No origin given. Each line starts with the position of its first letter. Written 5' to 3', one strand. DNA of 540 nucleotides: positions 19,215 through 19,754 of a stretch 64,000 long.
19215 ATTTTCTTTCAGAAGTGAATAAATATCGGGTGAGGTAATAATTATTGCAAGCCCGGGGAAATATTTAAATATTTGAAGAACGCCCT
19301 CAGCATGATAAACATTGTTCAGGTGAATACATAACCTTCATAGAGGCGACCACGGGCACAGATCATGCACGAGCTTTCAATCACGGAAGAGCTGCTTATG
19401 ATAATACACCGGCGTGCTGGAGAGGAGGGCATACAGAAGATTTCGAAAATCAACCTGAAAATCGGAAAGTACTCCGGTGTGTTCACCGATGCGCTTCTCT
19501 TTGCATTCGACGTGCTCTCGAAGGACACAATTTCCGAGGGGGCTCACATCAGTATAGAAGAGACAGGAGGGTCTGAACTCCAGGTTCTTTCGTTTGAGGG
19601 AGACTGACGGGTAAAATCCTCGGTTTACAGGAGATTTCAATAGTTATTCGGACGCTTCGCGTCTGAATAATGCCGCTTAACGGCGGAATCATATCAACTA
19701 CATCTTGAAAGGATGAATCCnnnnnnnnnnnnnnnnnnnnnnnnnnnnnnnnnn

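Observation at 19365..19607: HypA lacking its zinc-finger domain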

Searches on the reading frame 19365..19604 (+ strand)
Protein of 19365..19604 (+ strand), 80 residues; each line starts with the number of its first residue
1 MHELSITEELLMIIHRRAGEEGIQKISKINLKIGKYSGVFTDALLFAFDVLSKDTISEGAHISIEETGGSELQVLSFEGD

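Call 3: search_protein_families(library=pfam, proteins=[window:19365-19604:+], max_evalue=0.01)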
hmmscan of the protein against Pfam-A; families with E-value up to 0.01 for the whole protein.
window:19365-19604:+ (80 aa): 1 family
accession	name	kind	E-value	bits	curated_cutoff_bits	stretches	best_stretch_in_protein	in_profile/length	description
PF01155.25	HypA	-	7e-17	61.9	28.9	1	1-67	1-67/112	Hydrogenase/urease nickel incorporation, metallochaperone, hypA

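Call 4: search_protein_families(library=ncbifam, proteins=[window:19365-19604:+], max_evalue=0.01)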
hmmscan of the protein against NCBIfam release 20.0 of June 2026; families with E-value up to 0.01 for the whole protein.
window:19365-19604:+ (80 aa): 7 families
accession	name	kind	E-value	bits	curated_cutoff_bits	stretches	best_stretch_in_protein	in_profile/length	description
TIGR00100.1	hypA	equivalog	1.9e-16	60.1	88.1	1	1-67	1-67/116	hydrogenase maturation nickel metallochaperone HypA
NF002979.0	PRK03681.1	subfamily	2.4e-12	47.1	121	1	1-67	1-67/116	hydrogenase/urease nickel incorporation protein HypA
NF001976.0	PRK00762.1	equivalog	8.4e-11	41.7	146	1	1-66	1-66/124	hydrogenase maturation nickel metallochaperone HypA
NF009046.0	PRK12380.1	subfamily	8.9e-10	38.9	113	1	1-65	1-65/113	hydrogenase/urease nickel incorporation protein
NF003008.0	PRK03824.1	equivalog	1.3e-06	28.4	125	1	1-67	1-67/135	hydrogenase nickel incorporation protein HypA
NF001839.0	PRK00564.1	equivalog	1.8e-05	24.9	112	1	1-65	1-66/117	hydrogenase/urease nickel incorporation protein HypA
NF043028.1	T4SS_AnkX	equivalog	0.0046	15.2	1400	1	3-65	515-577/938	Dot/Icm T4SS effector AnkN/AnkX/LegA8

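Call 5: search_solved_structures(query=window:19365-19604:+, max_evalue=10, show_alignments=3)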
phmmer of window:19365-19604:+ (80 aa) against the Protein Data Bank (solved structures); distinct sequences matched with E-value up to 10: 4.
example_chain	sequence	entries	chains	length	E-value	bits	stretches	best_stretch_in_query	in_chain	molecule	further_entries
3a43_A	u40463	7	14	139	0.00055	23.4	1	1-66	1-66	Hydrogenase nickel incorporation protein hypA | Probable hydrogenase nickel incorporation protein HypA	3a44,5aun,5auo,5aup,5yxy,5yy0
6g81_A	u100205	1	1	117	0.43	14.3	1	1-56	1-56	Hydrogenase maturation factor HypA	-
2kdx_A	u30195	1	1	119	0.45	14.2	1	1-56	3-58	Hydrogenase/urease nickel incorporation protein hypA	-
9c2h_B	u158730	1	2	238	0.49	14.1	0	15-62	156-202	Antibody Fab NP3-B4 Heavy Chain (variable region)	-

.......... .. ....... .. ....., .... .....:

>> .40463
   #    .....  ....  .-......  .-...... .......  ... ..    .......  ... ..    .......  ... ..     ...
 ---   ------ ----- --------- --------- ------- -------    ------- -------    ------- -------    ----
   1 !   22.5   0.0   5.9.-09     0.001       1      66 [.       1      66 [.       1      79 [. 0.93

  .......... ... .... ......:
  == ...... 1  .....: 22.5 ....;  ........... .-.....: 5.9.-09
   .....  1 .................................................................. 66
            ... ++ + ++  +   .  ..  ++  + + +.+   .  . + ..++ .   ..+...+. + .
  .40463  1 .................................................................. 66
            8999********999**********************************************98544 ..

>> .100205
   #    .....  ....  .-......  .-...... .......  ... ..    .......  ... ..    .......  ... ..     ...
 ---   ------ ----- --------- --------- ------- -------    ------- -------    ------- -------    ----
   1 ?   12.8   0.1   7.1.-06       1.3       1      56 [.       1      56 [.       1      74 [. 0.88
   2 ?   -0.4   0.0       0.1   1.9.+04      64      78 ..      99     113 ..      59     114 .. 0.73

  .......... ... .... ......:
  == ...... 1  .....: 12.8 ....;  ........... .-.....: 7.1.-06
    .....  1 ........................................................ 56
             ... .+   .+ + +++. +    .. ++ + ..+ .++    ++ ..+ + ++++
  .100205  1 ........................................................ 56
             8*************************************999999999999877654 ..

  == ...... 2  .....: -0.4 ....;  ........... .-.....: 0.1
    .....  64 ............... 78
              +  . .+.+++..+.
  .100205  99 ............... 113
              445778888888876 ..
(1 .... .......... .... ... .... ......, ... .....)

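Call 6: find_homologous_proteins(query=window:19365-19604:+, max_evalue=0.001)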
Query window:19365-19604:+ (80 aa): 52 proteins with E <= 0.001 among 53 candidates.
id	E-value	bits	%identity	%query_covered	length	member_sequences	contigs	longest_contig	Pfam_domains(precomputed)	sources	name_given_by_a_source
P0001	5.4e-40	152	96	100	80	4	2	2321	PF01155.26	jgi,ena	-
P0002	1.4e-37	144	91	100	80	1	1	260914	PF01155.26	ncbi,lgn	-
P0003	4.2e-34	133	84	100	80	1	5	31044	PF01155.26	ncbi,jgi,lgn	-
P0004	4.2e-32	127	79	100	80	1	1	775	PF01155.26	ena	-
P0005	1.8e-27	112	70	100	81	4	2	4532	PF01155.26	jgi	jgi:hydrogenase nickel incorporation protein HypA/HybF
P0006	2.4e-27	112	71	100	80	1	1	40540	PF01155.26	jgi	-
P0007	5.8e-27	111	71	100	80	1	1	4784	PF01155.26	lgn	-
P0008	4.4e-26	108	71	100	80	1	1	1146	PF01155.26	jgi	jgi:hydrogenase nickel incorporation protein HypA/HybF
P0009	5.2e-26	108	69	100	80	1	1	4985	PF01155.26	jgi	jgi:hydrogenase nickel incorporation protein HypA/HybF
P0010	6.6e-26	107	70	100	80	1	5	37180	PF01155.26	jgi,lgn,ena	-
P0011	7.2e-26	107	68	100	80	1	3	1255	PF01155.26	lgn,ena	-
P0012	7.7e-26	107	70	100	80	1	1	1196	PF01155.26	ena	-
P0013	1.0e-25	107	68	100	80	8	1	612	PF01155.26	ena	-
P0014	5.1e-25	104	68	100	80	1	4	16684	PF01155.26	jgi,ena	jgi:hydrogenase nickel incorporation protein HypA/HybF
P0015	6.0e-25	104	68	100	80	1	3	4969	PF01155.26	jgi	jgi:hydrogenase nickel incorporation protein HypA/HybF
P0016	7.3e-25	104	68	100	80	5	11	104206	PF01155.26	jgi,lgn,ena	jgi:hydrogenase nickel incorporation protein HypA/HybF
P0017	9.5e-25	104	68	100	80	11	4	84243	PF01155.26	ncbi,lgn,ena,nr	ncbi:MAG: hydrogenase maturation nickel metallochaperone HypA [Spirochaetes bacterium]|nr:hydrogenas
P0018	1.2e-24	103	68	100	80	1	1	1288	PF01155.26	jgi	jgi:hydrogenase nickel incorporation protein HypA/HybF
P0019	1.7e-24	103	66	100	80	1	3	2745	PF01155.26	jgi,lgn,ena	-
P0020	2.0e-24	103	65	100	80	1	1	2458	PF01155.26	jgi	jgi:hydrogenase nickel incorporation protein HypA/HybF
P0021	2.8e-24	102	66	100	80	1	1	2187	PF01155.26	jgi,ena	-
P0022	2.9e-24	102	66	100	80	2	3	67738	PF01155.26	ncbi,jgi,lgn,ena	-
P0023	3.1e-24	102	65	100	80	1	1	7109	PF01155.26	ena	-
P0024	3.5e-24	102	68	100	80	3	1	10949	PF01155.26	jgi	jgi:hydrogenase nickel incorporation protein HypA/HybF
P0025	4.6e-24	101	50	100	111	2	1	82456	PF01155.26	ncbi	-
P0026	5.4e-24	101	66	100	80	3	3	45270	PF01155.26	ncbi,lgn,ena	ncbi:MAG: hydrogenase maturation nickel metallochaperone HypA/HybF [Spirochaetota bacterium]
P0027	1.2e-23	100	68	100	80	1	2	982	PF01155.26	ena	-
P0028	1.3e-23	100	66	100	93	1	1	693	PF01155.26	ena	-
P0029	1.6e-23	100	65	100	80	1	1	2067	PF01155.26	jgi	jgi:hydrogenase nickel incorporation protein HypA/HybF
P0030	2.1e-23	99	50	100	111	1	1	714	PF01155.26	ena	-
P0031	2.4e-23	99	64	100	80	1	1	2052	PF01155.26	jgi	jgi:hydrogenase nickel incorporation protein HypA/HybF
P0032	3.1e-23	99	65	100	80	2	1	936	PF01155.26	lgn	-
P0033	5.0e-23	98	64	100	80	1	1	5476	PF01155.26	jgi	jgi:hydrogenase nickel incorporation protein HypA/HybF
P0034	3.2e-22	96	64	100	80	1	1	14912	PF01155.26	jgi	jgi:hydrogenase nickel incorporation protein HypA/HybF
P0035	4.6e-22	95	63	100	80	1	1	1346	PF01155.26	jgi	jgi:hydrogenase nickel incorporation protein HypA/HybF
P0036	5.1e-22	95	61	100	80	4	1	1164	PF01155.26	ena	-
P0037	1.3e-21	94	50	100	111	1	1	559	PF01155.26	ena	-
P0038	2.7e-21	93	61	100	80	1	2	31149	PF01155.26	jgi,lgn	jgi:hydrogenase nickel incorporation protein HypA/HybF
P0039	8.1e-21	91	47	100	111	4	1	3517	PF01155.26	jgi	jgi:hydrogenase nickel incorporation protein HypA/HybF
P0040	6.7e-15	72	54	81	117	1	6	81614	PF01155.26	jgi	-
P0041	3.8e-14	70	39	100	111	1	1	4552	PF01155.26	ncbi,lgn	ncbi:MAG: hydrogenase maturation nickel metallochaperone HypA [Spirochaetota bacterium]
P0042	1.3e-10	59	53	85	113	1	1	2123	PF01155.26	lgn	-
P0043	2.3e-10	58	55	81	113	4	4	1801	PF01155.26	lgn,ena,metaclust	metaclust:\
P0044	2.3e-10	58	52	84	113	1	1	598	PF01155.26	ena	-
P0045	2.8e-10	58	49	86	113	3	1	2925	PF01155.26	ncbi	-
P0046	4.3e-9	54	49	81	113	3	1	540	PF01155.26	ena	-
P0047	3.1e-8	51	52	79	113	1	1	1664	PF01155.26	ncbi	-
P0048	5.0e-8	51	45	81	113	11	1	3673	PF01155.26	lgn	-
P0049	6.0e-8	50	51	79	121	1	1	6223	PF01155.26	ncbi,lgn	-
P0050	1.2e-7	49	43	98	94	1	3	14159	PF01155.26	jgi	jgi:hydrogenase nickel incorporation protein HypA/HybF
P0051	1.0e-6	46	47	88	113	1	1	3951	PF01155.26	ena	-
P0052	1.3e-4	40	37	81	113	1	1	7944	PF01155.26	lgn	-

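Call 23: find_related_loci(query=A3, collection=genome_contigs, flank=10000)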
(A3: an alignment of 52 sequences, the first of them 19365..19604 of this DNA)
Query A3 (80 aa) in genome_contigs; peptide patterns used: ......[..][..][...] (x = any residue, [..] = any of these).
600 stretches matched a pattern (row limit reached: there are more); 551 encode a relative of the query (tblastn E <= 1e-3); the best 80 are kept; 80 distinct loci.
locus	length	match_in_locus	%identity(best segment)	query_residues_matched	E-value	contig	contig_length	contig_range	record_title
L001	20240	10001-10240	91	1-80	2e-43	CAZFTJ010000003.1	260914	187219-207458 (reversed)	MAG TPA_asm: uncultured Spirochaetota bacterium isolate binchicken_co178_263 genome assembly, contig: NODE_67_length_260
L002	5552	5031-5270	84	1-80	5e-40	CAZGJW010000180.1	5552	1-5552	MAG TPA_asm: uncultured Spirochaetota bacterium isolate binchicken_co89_639 genome assembly, contig: NODE_31712_length_5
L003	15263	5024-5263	66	1-80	2e-31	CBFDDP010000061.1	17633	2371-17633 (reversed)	MAG TPA_asm: uncultured bacterium isolate SRR26215674_binner13_Refined_32 genome assembly, contig: ERZ25073485.2054, who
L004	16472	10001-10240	68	1-80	1e-30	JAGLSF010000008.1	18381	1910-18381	MAG: Spirochaetes bacterium isolate RS_9_44 ROV157_9.bin.44.fa_8, whole genome shotgun sequence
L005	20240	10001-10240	60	1-80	2e-27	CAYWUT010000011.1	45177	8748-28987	MAG TPA_asm: uncultured Spirochaetota bacterium isolate binchicken_co334_240 genome assembly, contig: NODE_1234_length_4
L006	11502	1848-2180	48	1-80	2e-24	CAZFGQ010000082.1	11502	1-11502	MAG TPA_asm: uncultured Spirochaetota bacterium isolate binchicken_co19_489 genome assembly, contig: NODE_9614_length_11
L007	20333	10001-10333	46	1-80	6e-24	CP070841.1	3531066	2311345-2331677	MAG: Spirochaetota bacterium isolate bin100 chromosome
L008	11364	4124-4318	60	1-65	3e-23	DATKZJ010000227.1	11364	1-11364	MAG TPA_asm: Spirochaetota bacterium isolate SMAG_U14242 k141_4279742, whole genome shotgun sequence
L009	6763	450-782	41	1-80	8e-23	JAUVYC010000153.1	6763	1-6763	MAG: Spirochaetota bacterium isolate CSMAG_1232 CSMAG_1232_k141_211088_length_6763_cov_6.0000, whole genome shotgun sequ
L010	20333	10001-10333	41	1-80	5e-21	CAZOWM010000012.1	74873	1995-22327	MAG TPA_asm: uncultured Spirochaetota bacterium isolate binchicken_co89_665 genome assembly, contig: NODE_367_length_748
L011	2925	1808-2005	52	1-66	4e-17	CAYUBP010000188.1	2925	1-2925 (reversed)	MAG TPA_asm: uncultured Dehalococcoidales bacterium isolate binchicken_co43_161 genome assembly, contig: NODE_56237_leng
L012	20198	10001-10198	47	1-66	3e-16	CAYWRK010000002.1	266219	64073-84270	MAG TPA_asm: uncultured Nitrospiraceae bacterium isolate SRP302447_co1_424 genome assembly, contig: NODE_132_length_2662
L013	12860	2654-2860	42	1-69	7e-16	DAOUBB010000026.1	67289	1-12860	MAG TPA_asm: Anaerolineae bacterium isolate H68_701 k101_365313, whole genome shotgun sequence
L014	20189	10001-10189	48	1-63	1e-15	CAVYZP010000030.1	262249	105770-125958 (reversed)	MAG: uncultured Chloroflexia bacterium isolate MFD02138.bin.3.55 genome assembly, contig: contig_1509, whole genome shot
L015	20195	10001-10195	46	1-65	1e-15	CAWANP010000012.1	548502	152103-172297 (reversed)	MAG: uncultured Chloroflexia bacterium isolate MFD03804.bin.1.93 genome assembly, contig: contig_42410, whole genome sho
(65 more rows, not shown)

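Call 26: predict_structure(alignment_id=A3)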
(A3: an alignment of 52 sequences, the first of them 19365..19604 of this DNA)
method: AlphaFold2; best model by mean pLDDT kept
length: 80 residues; sequences in the alignment: 52
mean_pLDDT: 95.4   pTM: 0.83
mean pLDDT of the five models: 95.4, 94.3, 94.1, 93.2, 92.7
residues with pLDDT >= 90: 76; 70-90: 3; 50-70: 1; < 50: 0
segments of 3 or more residues with pLDDT < 50: none
pLDDT, mean of each block of 10 residues (from residue 1): 88 97 97 95 96 97 97 95
secondary structure, 60 per line:
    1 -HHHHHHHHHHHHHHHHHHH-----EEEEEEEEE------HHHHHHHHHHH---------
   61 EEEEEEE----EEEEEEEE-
elements in order: H2-20 E26-34 H41-51 E61-67 E72-79

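Call 31: search_protein_families(library=pfam, proteins=[L007:762-1823:-, L007:1820-2338:-, L007:2363-3646:-, L007:3869-4789:+, L007:6530-8872:-, L007:8978-9415:+, L007:9491-9901:+, L010:2640-5135:+, L010:6929-9412:+, L010:9460-10191:-], max_evalue=0.00001)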
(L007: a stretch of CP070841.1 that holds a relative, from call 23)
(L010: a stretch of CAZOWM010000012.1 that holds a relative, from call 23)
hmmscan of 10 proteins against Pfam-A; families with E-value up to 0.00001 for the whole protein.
L007:762-1823:- (353 aa): 1 family
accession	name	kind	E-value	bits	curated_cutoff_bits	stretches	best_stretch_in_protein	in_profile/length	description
PF00180.25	Iso_dh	-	2.4e-89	300.4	27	1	5-325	2-325/348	Isocitrate/isopropylmalate dehydrogenase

L007:1820-2338:- (172 aa): 2 families
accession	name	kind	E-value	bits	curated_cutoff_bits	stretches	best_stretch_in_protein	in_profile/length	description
PF00694.25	Aconitase_C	-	1.8e-21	77.3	22.8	1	50-111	66-128/131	Aconitase C-terminal domain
PF06434.19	Aconitase_2_N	-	7.5e-06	26.2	27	0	19-163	9-169/204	Aconitate hydratase 2 N-terminus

L007:2363-3646:- (427 aa): 1 family
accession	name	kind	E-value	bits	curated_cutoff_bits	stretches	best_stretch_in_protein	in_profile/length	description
PF00330.25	Aconitase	-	3.3e-104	349.9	28.7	2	7-291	1-305/463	Aconitase family (aconitate hydratase)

L007:3869-4789:+ (306 aa): 1 family
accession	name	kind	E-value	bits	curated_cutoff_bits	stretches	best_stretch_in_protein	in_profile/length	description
PF19077.6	Big_13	-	2.1e-06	28.6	27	0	218-292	18-101/102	Bacterial Ig-like domain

L007:6530-8872:- (780 aa): 4 families
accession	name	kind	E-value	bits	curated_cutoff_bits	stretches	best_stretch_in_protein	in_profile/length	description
PF03176.21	MMPL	-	1.6e-36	126.3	20.5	2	64-379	11-305/333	MMPL family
PF12349.14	Sterol-sensing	-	3.1e-14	53.6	22.3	1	253-378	13-138/153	Sterol-sensing domain of SREBP cleavage-activation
PF02460.24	Patched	-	9.9e-10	38.8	23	1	629-764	17-152/156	Patched SSD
PF00873.25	ACR_tran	-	8.1e-06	24.3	28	0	232-418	341-538/1021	AcrB/AcrD/AcrF family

L007:8978-9415:+ (145 aa): 5 families
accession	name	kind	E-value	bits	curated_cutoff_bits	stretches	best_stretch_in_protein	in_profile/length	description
PF00085.26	Thioredoxin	-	4.4e-31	107.4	23.5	1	43-141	3-101/103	Thioredoxin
PF13905.12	Thioredoxin_8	-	8.3e-10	39.3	27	1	61-102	4-47/94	Thioredoxin-like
PF13098.12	Thioredoxin_2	-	5.9e-09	36.7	27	1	60-140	7-103/104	Thioredoxin-like domain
PF14595.12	Thioredoxin_9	-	9.5e-07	29.2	25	1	42-121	25-106/129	Thioredoxin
PF21352.3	Zn_ribbon_Thio2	-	2.9e-06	27.5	27.1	1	9-33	2-26/27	Thioredoxin 2, N-terminal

L007:9491-9901:+ (136 aa): 2 families
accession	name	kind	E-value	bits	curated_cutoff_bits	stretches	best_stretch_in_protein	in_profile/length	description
PF08753.17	NikR_C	-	1.2e-26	93.1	22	1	53-122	1-70/77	NikR C terminal nickel binding domain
PF01402.27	RHH_1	-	6.5e-08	32.7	20.5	1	4-41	1-37/39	Ribbon-helix-helix protein, copG family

L010:2640-5135:+ (831 aa): 3 families
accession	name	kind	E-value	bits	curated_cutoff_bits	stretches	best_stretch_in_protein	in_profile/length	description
PF09364.15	XFP_N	-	2.2e-184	612.8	23.7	1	48-409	2-363/364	XFP N-terminal domain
PF09363.15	XFP_C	-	9.2e-98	326.1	23.4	1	628-829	1-202/202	XFP C-terminal domain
PF03894.20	XFP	-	3e-89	297.9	22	1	439-617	2-177/177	D-xylulose 5-phosphate/D-fructose 6-phosphate phosphoketolase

L010:6929-9412:+ (827 aa): 8 families
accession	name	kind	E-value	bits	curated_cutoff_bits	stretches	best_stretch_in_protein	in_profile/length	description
PF07992.20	Pyr_redox_2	-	2.5e-57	194.9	26.1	1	272-566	2-285/291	Pyridine nucleotide-disulphide oxidoreductase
PF02518.31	HATPase_c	-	2.6e-23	83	26.4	1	143-255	1-109/111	Histidine kinase-, DNA gyrase B-, and HSP90-like ATPase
PF00070.33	Pyr_redox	-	9.1e-17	61.8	22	1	429-499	2-74/82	Pyridine nucleotide-disulphide oxidoreductase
PF00581.25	Rhodanese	-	1.1e-16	61.5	22.2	1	731-820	1-99/102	Rhodanese-like domain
PF13738.12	Pyr_redox_3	-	9.2e-11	42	30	1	331-545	76-292/305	Pyridine nucleotide-disulphide oxidoreductase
PF02852.28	Pyr_redox_dim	-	4.7e-10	40.1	25.3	1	609-710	7-107/110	Pyridine nucleotide-disulphide oxidoreductase, dimerisation domain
PF00512.31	HisKA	-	5.7e-10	39.5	26.9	1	33-99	3-66/66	His Kinase A (phospho-acceptor) domain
PF01266.30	DAO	-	2.5e-06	27.7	27.9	0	428-460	1-33/353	FAD dependent oxidoreductase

L010:9460-10191:- (243 aa): 1 family
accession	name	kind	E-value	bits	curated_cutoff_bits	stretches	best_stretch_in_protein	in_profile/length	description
PF00072.30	Response_reg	-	1e-17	64.7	30.2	1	124-235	1-110/111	Response regulator receiver domain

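Call 32: fold_search(model_id=the predicted structure, library=pdb)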
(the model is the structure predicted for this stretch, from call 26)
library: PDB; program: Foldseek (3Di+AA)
matches with E <= 10: 504; with E <= 0.001: 14
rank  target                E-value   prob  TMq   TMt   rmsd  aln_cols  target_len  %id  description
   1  5aun_A                2.0e-06  1.00  0.78  0.47   7.0        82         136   24  Crystal structure of the HypAB-Ni complex (released 2015-06-24)
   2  3a43_B                2.9e-06  1.00  0.94  0.64   1.6       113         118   18  Crystal structure of HypA (released 2009-10-06)
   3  5yy0_B                3.8e-06  1.00  0.78  0.51   1.0        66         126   27  Crystal structure of the HyhL-HypA complex (form II) (released 2018-06-20)
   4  5yxy_E                5.7e-06  1.00  0.77  0.51   7.2        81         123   23  Crystal structure of the HyhL-HypA complex (form I) (released 2018-06-20)
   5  5aup_H                8.1e-06  1.00  0.79  0.48   6.7        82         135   24  Crystal structure of the HypAB complex (released 2015-06-24)
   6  5yxy_D                9.9e-06  1.00  0.77  0.51   7.2        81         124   23  Crystal structure of the HyhL-HypA complex (form I) (released 2018-06-20)
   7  5yxy_F                1.1e-05  1.00  0.91  0.61   1.7       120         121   17  Crystal structure of the HyhL-HypA complex (form I) (released 2018-06-20)
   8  3a44_B                3.0e-05  1.00  0.78  0.48   1.1        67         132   28  Crystal structure of HypA in the dimeric form (released 2009-10-06)
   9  6g81_MODEL_1_A        4.8e-05  1.00  0.87  0.61   2.1       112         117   17  Solution structure of the Ni metallochaperone HypA from Helicobacter pylori (released 2018-10-10)
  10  3a43_A                6.4e-05  1.00  0.77  0.45   1.0        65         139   26  Crystal structure of HypA (released 2009-10-06)
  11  3a44_A                1.6e-04  1.00  0.80  0.48   5.9        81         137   23  Crystal structure of HypA in the dimeric form (released 2009-10-06)
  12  3a44_D                3.3e-04  1.00  0.75  0.49   6.1        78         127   22  Crystal structure of HypA in the dimeric form (released 2009-10-06)
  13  2kdx_MODEL_1_A        6.2e-04  1.00  0.83  0.58   2.2       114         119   18  Solution structure of HypA protein (released 2009-10-20)
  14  3a44_C                1.0e-03  1.00  0.80  0.53   5.9        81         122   23  Crystal structure of HypA in the dimeric form (released 2009-10-06)
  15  1z7g_B                1.7e-01  0.33  0.39  0.21   5.8        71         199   15  Free human HGPRT (released 2005-08-02)
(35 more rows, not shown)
